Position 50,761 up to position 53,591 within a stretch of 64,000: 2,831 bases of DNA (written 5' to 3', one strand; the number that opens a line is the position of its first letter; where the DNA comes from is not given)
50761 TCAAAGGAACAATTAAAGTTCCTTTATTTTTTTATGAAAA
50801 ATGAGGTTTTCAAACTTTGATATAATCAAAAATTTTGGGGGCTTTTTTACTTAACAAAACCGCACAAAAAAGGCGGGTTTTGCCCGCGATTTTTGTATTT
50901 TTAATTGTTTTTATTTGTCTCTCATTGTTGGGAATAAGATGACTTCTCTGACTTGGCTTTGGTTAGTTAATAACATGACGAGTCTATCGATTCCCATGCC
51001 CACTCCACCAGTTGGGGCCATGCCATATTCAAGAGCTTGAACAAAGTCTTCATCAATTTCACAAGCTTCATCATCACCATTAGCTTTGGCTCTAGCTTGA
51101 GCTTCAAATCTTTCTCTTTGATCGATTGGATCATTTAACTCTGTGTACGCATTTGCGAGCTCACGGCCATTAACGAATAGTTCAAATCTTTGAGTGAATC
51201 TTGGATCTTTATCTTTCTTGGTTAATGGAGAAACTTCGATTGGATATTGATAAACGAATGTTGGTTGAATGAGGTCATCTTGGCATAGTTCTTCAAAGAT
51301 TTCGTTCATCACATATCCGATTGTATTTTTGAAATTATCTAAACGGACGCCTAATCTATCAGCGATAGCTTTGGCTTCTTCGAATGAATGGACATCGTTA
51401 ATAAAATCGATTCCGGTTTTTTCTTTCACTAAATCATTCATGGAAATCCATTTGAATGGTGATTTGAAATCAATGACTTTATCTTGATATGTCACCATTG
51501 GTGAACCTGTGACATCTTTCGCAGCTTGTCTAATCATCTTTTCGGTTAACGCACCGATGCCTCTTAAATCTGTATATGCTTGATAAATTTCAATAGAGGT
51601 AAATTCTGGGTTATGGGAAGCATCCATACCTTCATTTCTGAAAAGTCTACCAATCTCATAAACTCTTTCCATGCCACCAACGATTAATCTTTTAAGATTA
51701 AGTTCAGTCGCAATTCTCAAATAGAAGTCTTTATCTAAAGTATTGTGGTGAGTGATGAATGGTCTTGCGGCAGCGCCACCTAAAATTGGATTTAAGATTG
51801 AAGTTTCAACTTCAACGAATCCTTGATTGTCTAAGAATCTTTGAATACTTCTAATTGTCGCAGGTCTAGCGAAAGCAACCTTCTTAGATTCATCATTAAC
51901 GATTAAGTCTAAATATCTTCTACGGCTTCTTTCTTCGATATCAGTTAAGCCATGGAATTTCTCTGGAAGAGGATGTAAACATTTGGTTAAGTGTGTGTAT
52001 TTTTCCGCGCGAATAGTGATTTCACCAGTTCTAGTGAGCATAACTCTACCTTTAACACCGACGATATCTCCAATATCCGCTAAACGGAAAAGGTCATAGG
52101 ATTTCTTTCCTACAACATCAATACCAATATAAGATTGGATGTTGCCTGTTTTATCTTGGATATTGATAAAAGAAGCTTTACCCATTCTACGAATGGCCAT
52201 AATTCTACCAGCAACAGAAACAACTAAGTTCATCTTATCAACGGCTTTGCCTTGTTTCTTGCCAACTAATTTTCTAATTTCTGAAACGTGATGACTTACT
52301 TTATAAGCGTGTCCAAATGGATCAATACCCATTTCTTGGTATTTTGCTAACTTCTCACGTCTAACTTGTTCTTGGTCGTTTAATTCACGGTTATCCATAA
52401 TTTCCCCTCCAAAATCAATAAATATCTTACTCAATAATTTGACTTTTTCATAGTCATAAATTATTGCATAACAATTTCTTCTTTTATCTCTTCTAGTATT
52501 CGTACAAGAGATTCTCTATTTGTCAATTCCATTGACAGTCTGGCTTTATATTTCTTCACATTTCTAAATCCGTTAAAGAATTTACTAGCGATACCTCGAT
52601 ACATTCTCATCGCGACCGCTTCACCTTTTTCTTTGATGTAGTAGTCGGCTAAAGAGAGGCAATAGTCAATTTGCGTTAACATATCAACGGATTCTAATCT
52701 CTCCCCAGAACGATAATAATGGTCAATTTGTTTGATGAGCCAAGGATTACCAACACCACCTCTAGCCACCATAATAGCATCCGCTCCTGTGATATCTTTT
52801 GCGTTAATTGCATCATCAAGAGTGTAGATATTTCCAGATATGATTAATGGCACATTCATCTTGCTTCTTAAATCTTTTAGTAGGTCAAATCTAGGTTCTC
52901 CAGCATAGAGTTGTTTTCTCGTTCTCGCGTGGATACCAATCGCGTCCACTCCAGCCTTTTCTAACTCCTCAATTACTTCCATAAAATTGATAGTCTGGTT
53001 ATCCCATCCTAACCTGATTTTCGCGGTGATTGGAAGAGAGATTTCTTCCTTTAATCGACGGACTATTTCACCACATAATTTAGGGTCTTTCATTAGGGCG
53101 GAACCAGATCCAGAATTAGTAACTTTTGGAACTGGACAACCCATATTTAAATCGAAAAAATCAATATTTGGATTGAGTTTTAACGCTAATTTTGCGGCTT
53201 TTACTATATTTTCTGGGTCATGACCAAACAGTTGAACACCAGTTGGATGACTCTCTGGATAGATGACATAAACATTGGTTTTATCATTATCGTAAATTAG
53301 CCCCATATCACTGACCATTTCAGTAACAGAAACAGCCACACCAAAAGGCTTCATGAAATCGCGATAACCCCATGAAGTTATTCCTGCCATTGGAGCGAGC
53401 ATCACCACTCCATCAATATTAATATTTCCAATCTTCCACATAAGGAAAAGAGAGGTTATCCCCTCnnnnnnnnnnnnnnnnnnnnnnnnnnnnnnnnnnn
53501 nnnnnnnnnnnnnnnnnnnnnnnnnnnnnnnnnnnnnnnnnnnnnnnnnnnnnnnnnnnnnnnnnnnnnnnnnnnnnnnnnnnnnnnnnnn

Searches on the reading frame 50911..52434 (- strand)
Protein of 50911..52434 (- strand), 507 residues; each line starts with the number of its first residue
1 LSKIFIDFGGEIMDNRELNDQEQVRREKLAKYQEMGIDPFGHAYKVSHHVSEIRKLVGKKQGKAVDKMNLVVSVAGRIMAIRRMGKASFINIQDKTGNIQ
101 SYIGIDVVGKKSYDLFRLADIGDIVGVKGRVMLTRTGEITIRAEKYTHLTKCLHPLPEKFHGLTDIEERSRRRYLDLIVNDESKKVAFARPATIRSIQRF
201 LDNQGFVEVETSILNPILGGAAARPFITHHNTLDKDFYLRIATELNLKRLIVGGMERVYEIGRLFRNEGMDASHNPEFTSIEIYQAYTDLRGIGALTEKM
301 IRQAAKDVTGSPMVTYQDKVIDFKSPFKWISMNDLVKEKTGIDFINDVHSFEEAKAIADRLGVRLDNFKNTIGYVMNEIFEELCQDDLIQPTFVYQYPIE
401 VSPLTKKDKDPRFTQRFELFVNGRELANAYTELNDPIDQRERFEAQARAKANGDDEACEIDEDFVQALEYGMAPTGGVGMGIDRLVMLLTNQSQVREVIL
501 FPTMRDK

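Call 59: search_protein_families(library=pfam, proteins=[window:50911-52434:-], max_evalue=0.001)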
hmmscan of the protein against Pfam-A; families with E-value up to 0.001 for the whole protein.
window:50911-52434:- (507 aa): 3 families
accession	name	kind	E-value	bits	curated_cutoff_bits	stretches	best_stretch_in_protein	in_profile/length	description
PF00152.25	tRNA-synt_2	-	1.5e-85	287.4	25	1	166-504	2-307/308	tRNA synthetases class II (D, K and N)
PF01336.31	tRNA_anti-codon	-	3.1e-15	56.3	27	1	72-148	1-74/75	OB-fold nucleic acid binding domain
PF01409.25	tRNA-synt_2d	-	1.5e-06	28.3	19.8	0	257-288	104-135/246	tRNA synthetases class II core domain (F)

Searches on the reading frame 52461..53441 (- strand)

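Call 59: search_protein_families(library=pfam, proteins=[window:52461-53441:-], max_evalue=0.001)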
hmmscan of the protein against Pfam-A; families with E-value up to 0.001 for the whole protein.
window:52461-53441:- (326 aa): 3 families
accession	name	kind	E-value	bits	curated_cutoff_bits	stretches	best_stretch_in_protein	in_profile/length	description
PF01207.24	Dus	-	1.4e-68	231.8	20.4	1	14-321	1-308/311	Dihydrouridine synthase (Dus)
PF00977.27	His_biosynth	-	1.5e-06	28.3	23.6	1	113-227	102-220/228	Histidine biosynthesis protein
PF04131.20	NanE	-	0.00054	19.7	27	0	127-223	24-116/192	Putative N-acetylmannosamine-6-phosphate epimerase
